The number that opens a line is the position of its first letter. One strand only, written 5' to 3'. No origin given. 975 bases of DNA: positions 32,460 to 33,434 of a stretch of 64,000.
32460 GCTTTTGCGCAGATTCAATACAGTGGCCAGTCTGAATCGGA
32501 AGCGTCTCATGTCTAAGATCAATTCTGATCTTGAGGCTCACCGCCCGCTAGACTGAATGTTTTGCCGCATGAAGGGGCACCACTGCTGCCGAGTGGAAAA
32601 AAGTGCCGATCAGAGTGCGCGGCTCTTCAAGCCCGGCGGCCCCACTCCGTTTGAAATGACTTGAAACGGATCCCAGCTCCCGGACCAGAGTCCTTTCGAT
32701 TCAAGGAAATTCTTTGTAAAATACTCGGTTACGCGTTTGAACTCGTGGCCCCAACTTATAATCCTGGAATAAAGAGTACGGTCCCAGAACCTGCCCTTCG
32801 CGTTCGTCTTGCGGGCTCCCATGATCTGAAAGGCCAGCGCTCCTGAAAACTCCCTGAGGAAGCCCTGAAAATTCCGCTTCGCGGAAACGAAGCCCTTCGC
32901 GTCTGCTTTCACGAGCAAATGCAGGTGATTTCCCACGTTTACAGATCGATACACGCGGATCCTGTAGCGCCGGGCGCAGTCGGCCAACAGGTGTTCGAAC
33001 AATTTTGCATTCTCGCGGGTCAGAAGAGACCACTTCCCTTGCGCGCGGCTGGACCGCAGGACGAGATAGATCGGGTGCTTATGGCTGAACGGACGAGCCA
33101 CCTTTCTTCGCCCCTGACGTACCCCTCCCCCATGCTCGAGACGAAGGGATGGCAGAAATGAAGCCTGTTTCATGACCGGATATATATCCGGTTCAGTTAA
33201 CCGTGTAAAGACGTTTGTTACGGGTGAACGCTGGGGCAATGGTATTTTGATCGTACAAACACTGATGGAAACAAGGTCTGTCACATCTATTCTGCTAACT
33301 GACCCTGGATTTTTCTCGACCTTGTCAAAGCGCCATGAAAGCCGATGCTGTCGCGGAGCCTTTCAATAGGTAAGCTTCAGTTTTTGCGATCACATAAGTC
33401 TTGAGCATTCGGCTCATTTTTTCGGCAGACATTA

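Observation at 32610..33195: Solo IS200/RAYT-type HUH transposase with an 18-bp palindrome occluding its RBS, at the edge of the fliI-fliJ insertion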

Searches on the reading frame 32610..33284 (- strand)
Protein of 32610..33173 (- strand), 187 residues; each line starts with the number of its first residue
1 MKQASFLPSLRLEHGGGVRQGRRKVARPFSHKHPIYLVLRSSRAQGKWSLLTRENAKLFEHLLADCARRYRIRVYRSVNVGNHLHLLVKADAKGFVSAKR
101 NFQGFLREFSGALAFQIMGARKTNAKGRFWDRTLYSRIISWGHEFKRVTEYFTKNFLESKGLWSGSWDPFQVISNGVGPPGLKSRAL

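Call 3: search_protein_families(library=pfam, proteins=[window:32610-33173:-, window:32610-33284:-], max_evalue=0.01)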
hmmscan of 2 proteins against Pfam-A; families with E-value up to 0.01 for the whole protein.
window:32610-33173:- (187 aa): 1 family
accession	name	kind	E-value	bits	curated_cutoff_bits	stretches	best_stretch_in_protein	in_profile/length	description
PF01797.21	Y1_Tnp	-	0.004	17.7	23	1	49-151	18-117/121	Transposase IS200 like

window:32610-33284:- (224 aa): 1 family
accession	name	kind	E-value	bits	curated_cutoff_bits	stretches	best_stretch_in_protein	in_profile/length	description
PF01797.21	Y1_Tnp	-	0.0063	17.1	23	0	86-188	18-117/121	Transposase IS200 like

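Call 6: search_protein_families(library=ncbifam, proteins=[window:32610-33173:-], max_evalue=0.1)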
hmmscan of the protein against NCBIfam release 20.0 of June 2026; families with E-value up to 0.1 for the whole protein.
window:32610-33173:- (187 aa): 2 families
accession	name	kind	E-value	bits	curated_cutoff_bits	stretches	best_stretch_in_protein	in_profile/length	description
NF047646.1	REP_Tyr_transpos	equivalog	2.3e-06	27.6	80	1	35-155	11-130/146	REP-associated tyrosine transposase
NF033573.1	transpos_IS200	equivalog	0.0013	18.9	55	1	49-137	24-110/126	IS200/IS605 family transposase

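Call 7: search_solved_structures(query=window:32610-33173:-, max_evalue=10, show_alignments=3)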
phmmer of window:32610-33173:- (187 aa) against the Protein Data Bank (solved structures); distinct sequences matched with E-value up to 10: 5.
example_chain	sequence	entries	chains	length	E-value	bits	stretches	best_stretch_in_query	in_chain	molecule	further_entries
5u02_A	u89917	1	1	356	0.24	14.1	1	69-157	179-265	Glycosyl transferase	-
3bn0_A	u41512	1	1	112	0.27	14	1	124-161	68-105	30S ribosomal protein S16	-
5tz8_A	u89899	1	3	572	0.5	13.1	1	69-157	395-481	Glycosyl transferase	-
8s2m_B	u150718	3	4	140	0.65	12.7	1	110-135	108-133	Complete genome segment 11/17 | Toxin TreX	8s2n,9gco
5jn0_A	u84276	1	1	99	1.3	11.8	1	24-72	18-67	CRK-II SH2 domain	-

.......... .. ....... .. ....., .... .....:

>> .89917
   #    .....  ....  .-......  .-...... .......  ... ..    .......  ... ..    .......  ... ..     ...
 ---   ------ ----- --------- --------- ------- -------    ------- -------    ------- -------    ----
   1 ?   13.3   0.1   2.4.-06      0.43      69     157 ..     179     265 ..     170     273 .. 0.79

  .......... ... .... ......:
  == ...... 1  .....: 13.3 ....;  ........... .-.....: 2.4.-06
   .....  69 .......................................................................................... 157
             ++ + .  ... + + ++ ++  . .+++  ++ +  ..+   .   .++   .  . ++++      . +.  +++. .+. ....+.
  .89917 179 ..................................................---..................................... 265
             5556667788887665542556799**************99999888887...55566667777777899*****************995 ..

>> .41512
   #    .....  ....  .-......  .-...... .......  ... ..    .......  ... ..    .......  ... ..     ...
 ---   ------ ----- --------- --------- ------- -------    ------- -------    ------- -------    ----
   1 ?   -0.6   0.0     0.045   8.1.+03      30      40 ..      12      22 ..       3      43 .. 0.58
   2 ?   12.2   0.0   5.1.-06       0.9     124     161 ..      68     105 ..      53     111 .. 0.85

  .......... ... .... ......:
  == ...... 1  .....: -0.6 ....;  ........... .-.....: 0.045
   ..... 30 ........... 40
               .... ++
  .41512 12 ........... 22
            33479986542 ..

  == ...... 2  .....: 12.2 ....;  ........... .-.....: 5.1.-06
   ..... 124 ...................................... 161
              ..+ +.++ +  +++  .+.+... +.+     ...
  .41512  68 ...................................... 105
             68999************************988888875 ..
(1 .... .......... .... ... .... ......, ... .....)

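Call 8: find_homologous_proteins(query=window:32610-33173:-, max_evalue=0.001)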
Query window:32610-33173:- (187 aa): 64 proteins with E <= 0.001 among 106 candidates.
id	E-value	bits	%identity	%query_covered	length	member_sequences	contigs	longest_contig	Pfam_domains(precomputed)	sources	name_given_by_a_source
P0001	5.8e-122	422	100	100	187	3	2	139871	-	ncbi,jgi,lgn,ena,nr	ncbi:MAG: hypothetical protein A2X94_06840 [Bdellovibrionales bacterium GWB1_55_8]|nr:MAG: hypotheti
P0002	2.6e-87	309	72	97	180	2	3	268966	PF01797.22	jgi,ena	-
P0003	2.3e-84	300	75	92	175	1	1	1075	PF01797.22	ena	-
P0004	1.2e-70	255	63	96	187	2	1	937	-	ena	-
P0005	1.6e-65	238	57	97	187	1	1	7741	-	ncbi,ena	-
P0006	3.6e-65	237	57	97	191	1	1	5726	-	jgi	jgi:REP element-mobilizing transposase RayT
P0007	6.0e-64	233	56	97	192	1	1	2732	-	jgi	jgi:REP element-mobilizing transposase RayT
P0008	9.2e-64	232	54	96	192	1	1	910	-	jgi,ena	-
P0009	2.5e-63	231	59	97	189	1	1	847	-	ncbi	-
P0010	6.2e-63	230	55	97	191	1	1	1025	-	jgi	jgi:hypothetical protein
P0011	1.2e-61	226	57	97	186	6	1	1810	-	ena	-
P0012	1.3e-61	225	57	89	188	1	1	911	-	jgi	-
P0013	3.1e-61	224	56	96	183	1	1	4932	-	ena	-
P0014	1.2e-60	222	55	96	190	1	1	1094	-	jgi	jgi:hypothetical protein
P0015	1.4e-60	222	61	88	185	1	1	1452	-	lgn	-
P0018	9.5e-58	213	57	90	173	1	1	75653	PF01797.22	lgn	-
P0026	2.5e-47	179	50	90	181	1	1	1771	PF01797.22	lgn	-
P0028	1.5e-46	176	51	90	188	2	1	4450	PF01797.22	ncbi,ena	-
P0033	1.0e-40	157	46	89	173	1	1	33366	PF01797.22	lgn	-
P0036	2.9e-36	143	49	86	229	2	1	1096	PF01797.22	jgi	jgi:REP element-mobilizing transposase RayT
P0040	1.4e-33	134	43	81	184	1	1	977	PF01797.22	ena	-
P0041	1.6e-33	134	44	87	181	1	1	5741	PF01797.22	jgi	jgi:REP element-mobilizing transposase RayT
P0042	1.8e-33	134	43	86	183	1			PF01797.22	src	-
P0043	3.0e-33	133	48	86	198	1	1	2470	PF01797.22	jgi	jgi:REP element-mobilizing transposase RayT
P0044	8.7e-33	131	42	82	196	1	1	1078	PF01797.22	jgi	jgi:REP element-mobilizing transposase RayT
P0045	1.3e-32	131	48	80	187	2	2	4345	PF01797.22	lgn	-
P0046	1.7e-32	130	44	83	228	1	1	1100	PF01797.22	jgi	jgi:REP element-mobilizing transposase RayT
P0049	1.2e-31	128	46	80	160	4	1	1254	PF01797.22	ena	-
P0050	1.6e-31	127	46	81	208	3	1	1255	PF01797.22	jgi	-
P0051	1.9e-31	127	45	79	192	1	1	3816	PF01797.22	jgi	jgi:REP element-mobilizing transposase RayT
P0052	1.0e-30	125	41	98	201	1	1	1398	PF01797.22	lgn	-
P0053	1.1e-29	121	42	86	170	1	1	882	PF01797.22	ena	-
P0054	3.9e-28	116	48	68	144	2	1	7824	PF01797.22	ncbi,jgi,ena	jgi:REP element-mobilizing transposase RayT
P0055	1.9e-27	114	42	83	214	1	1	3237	PF01797.22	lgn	-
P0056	1.6e-26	111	43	80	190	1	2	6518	PF01797.22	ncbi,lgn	-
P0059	2.8e-24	104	39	83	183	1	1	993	PF01797.22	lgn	-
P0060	1.3e-23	102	43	80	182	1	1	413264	PF01797.22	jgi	-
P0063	4.6e-18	83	38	76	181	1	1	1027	PF01797.22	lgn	-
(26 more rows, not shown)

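Call 11: find_encoding_contigs(protein=P0002, flank=10000, max_places=4)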
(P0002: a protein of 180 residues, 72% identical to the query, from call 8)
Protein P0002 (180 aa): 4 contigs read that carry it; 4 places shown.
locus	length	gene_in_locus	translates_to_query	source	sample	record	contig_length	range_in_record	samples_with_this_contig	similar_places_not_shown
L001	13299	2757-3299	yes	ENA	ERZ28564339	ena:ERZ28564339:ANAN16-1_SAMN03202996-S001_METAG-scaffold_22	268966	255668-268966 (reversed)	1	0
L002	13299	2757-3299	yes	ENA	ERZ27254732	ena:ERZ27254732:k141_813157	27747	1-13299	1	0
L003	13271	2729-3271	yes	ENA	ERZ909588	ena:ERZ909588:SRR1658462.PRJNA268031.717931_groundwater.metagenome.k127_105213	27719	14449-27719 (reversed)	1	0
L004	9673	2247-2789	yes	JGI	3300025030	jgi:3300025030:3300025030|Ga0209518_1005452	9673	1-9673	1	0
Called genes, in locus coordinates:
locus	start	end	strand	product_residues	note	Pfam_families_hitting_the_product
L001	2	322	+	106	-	?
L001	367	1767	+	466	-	PF14522:Cytochrome_C7 (faint), PF14537:Cytochrom_c3_2 (faint), PF11783:Cytochrome_cB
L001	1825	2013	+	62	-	-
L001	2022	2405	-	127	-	-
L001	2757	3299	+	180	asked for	PF01797:Y1_Tnp (weak)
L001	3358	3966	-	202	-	-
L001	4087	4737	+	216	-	PF00753:Lactamase_B, PF12706:Lactamase_B_2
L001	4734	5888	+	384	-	PF01702:TGT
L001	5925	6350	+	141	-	PF02699:YajC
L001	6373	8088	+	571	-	PF21760:SecD_1st, PF22599:SecDF_P1_head, PF02355:SecD_SecF_C, PF03176:MMPL (weak)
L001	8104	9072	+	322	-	PF07549:Sec_GG, PF02355:SecD_SecF_C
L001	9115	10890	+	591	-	PF01368:DHH, PF02272:DHHA1, PF17768:RecJ_OB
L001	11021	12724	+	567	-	PF22148:Fervidolysin_NPro-like, PF00082:Peptidase_S8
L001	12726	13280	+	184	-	-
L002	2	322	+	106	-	?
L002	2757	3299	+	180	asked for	PF01797:Y1_Tnp (weak)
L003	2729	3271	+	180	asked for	PF01797:Y1_Tnp (weak)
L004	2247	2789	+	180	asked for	PF01797:Y1_Tnp (weak)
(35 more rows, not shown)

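Call 15: find_related_loci(query=A1, collection=genome_contigs, flank=6000)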
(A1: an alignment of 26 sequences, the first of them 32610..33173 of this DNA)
Query A1 (187 aa) in genome_contigs; peptide patterns used: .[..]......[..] (x = any residue, [..] = any of these).
156 stretches matched a pattern; 135 encode a relative of the query (tblastn E <= 1e-3); the best 80 are kept; 80 distinct loci.
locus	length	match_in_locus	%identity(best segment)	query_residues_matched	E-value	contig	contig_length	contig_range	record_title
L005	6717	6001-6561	57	1-181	1e-70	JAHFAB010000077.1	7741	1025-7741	MAG: Bacteriovoracaceae bacterium isolate nzgw165 NODE_7582_length_7742_cov_2.493111, whole genome shotgun sequence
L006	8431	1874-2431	57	1-181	4e-68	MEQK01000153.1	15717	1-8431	MAG: Bdellovibrionales bacterium RIFOXYD1_FULL_55_31 rifoxyd1_full_scaffold_5303, whole genome shotgun sequence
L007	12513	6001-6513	54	1-165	5e-59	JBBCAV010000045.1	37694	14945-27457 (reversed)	Bdellovibrionota bacterium FG-2 24156C00045.1, whole genome shotgun sequence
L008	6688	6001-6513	54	1-165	6e-58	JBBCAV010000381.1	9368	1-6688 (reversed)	Bdellovibrionota bacterium FG-2 24156C00381.1, whole genome shotgun sequence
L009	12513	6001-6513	52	1-165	5e-57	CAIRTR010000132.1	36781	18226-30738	MAG: Oligoflexia bacterium isolate Kiruna3_bin-3974 genome assembly, contig: bin-3974:132/323, whole genome shotgun sequ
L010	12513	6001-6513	55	1-165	3e-57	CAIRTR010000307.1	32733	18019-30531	MAG: Oligoflexia bacterium isolate Kiruna3_bin-3974 genome assembly, contig: bin-3974:307/323, whole genome shotgun sequ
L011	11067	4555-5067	53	1-165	6e-57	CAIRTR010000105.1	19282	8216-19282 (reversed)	MAG: Oligoflexia bacterium isolate Kiruna3_bin-3974 genome assembly, contig: bin-3974:105/323, whole genome shotgun sequ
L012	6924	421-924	52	1-162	4e-55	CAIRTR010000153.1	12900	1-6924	MAG: Oligoflexia bacterium isolate Kiruna3_bin-3974 genome assembly, contig: bin-3974:153/323, whole genome shotgun sequ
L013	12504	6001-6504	52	1-162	8e-55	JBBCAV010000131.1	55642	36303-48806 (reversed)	Bdellovibrionota bacterium FG-2 24156C00131.1, whole genome shotgun sequence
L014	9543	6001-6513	51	1-165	2e-54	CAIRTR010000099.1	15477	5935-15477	MAG: Oligoflexia bacterium isolate Kiruna3_bin-3974 genome assembly, contig: bin-3974:099/323, whole genome shotgun sequ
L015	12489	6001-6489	50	1-169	9e-49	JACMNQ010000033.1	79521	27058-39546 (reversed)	MAG: Oligoflexia bacterium isolate LF-bin-178 FL-bin-178-contig-k141_941597, whole genome shotgun sequence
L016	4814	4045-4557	48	1-169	1e-48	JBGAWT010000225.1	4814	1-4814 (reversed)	MAG: Bdellovibrionia bacterium isolate MAG_AAO_H10.61 AAOH10-61_opera_contig_37113, whole genome shotgun sequence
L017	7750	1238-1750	47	1-169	3e-47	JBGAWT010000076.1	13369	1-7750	MAG: Bdellovibrionia bacterium isolate MAG_AAO_H10.61 AAOH10-61_opera_contig_12730, whole genome shotgun sequence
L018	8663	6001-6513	47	1-169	6e-47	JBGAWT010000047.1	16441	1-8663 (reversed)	MAG: Bdellovibrionia bacterium isolate MAG_AAO_H10.61 AAOH10-61_opera_contig_10102, whole genome shotgun sequence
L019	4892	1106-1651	45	2-180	5e-46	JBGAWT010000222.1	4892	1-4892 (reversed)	MAG: Bdellovibrionia bacterium isolate MAG_AAO_H10.61 AAOH10-61_opera_contig_36512, whole genome shotgun sequence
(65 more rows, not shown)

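Call 29: predict_structure(alignment_id=A1)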
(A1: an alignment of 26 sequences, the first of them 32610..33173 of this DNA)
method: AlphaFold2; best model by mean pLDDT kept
length: 187 residues; sequences in the alignment: 26
mean_pLDDT: 81.4   pTM: 0.74
mean pLDDT of the five models: 81.4, 80.2, 79.8, 79.3, 77.8
residues with pLDDT >= 90: 105; 70-90: 37; 50-70: 21; < 50: 24
segments of 3 or more residues with pLDDT < 50: 1-8, 174-187
pLDDT, mean of each block of 10 residues (from residue 1): 47 60 74 95 93 94 98 95 94 95 97 95 90 91 89 78 70 44 37
secondary structure, 60 per line:
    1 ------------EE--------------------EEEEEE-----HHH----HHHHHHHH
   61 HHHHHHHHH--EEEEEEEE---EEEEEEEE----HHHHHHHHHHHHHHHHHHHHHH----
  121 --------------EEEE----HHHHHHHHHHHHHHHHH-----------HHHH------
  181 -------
elements in order: E35-40 H53-69 E72-79 E83-90 H95-116 E135-138 H143-159 H171-174

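Call 32: fold_search(model_id=the predicted structure, library=pdb)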
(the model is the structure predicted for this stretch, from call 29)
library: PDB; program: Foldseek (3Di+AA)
matches with E <= 10: 1223; with E <= 0.001: 30
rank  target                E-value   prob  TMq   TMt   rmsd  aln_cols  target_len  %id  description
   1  2ec2_B                5.5e-06  1.00  0.45  0.62   9.4       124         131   15  Crystal structure of transposase from Sulfolobus tokodaii (released 2007-02-27)
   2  2a6o_A                6.6e-06  1.00  0.43  0.51  13.3       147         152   12  Crystal Structure of the ISHp608 Transposase in Complex with Stem-loop DNA (released 2005-10-25)
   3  2a6m_B                6.6e-06  1.00  0.44  0.53  16.5       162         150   11  Crystal Structure of the ISHp608 Transposase (released 2005-10-25)
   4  2vic_B                7.9e-06  1.00  0.45  0.61   7.2       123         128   13  CRYSTAL STRUCTURE OF THE ISHP608 TRANSPOSASE IN COMPLEX with Left end 26- mer DNA and manganese (released 2008-02-19)
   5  2a6m_A                9.5e-06  1.00  0.43  0.59   8.4       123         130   12  Crystal Structure of the ISHp608 Transposase (released 2005-10-25)
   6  2f4f_A                1.4e-05  1.00  0.44  0.60  13.7       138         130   15  Crystal structure of IS200 transposase (released 2005-12-13)
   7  2vic_A                1.6e-05  1.00  0.44  0.52  12.0       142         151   11  CRYSTAL STRUCTURE OF THE ISHP608 TRANSPOSASE IN COMPLEX with Left end 26- mer DNA and manganese (released 2008-02-19)
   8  2vju_A                2.0e-05  1.00  0.44  0.60   7.2       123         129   13  Crystal structure of the IS608 transposase in complex with the complete Right end 35-mer DNA and manganese (released 2008-02-19)
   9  2ec2_D                2.1e-05  1.00  0.44  0.60   8.6       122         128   17  Crystal structure of transposase from Sulfolobus tokodaii (released 2007-02-27)
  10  2xma_A                2.2e-05  1.00  0.47  0.61  12.6       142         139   15  DEINOCOCCUS RADIODURANS ISDRA2 TRANSPOSASE RIGHT END DNA COMPLEX (released 2010-10-13)
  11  2xma_B                2.4e-05  1.00  0.47  0.62   8.8       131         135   14  DEINOCOCCUS RADIODURANS ISDRA2 TRANSPOSASE RIGHT END DNA COMPLEX (released 2010-10-13)
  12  2vhg_A                2.8e-05  1.00  0.43  0.60   8.3       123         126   14  Crystal Structure of the ISHp608 Transposase in Complex with Right End 31-mer DNA (released 2008-02-19)
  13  2vjv_A                2.8e-05  1.00  0.44  0.62   8.6       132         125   14  Crystal structure of the IS608 transposase in complex with left end 26-mer DNA hairpin and a 6-mer DNA representing th (released 2008-02-19)
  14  6fi8_B                2.8e-05  1.00  0.45  0.61   9.3       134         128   13  Crystal structure of the IS608 transposase in complex with left end 29-mer DNA hairpin and a 6-mer DNA representing th (released 2018-03-28)
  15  4er8_A                3.0e-05  1.00  0.53  0.59   3.7       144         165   12  Structure of the REP associates tyrosine transposase bound to a REP hairpin (released 2012-08-15)
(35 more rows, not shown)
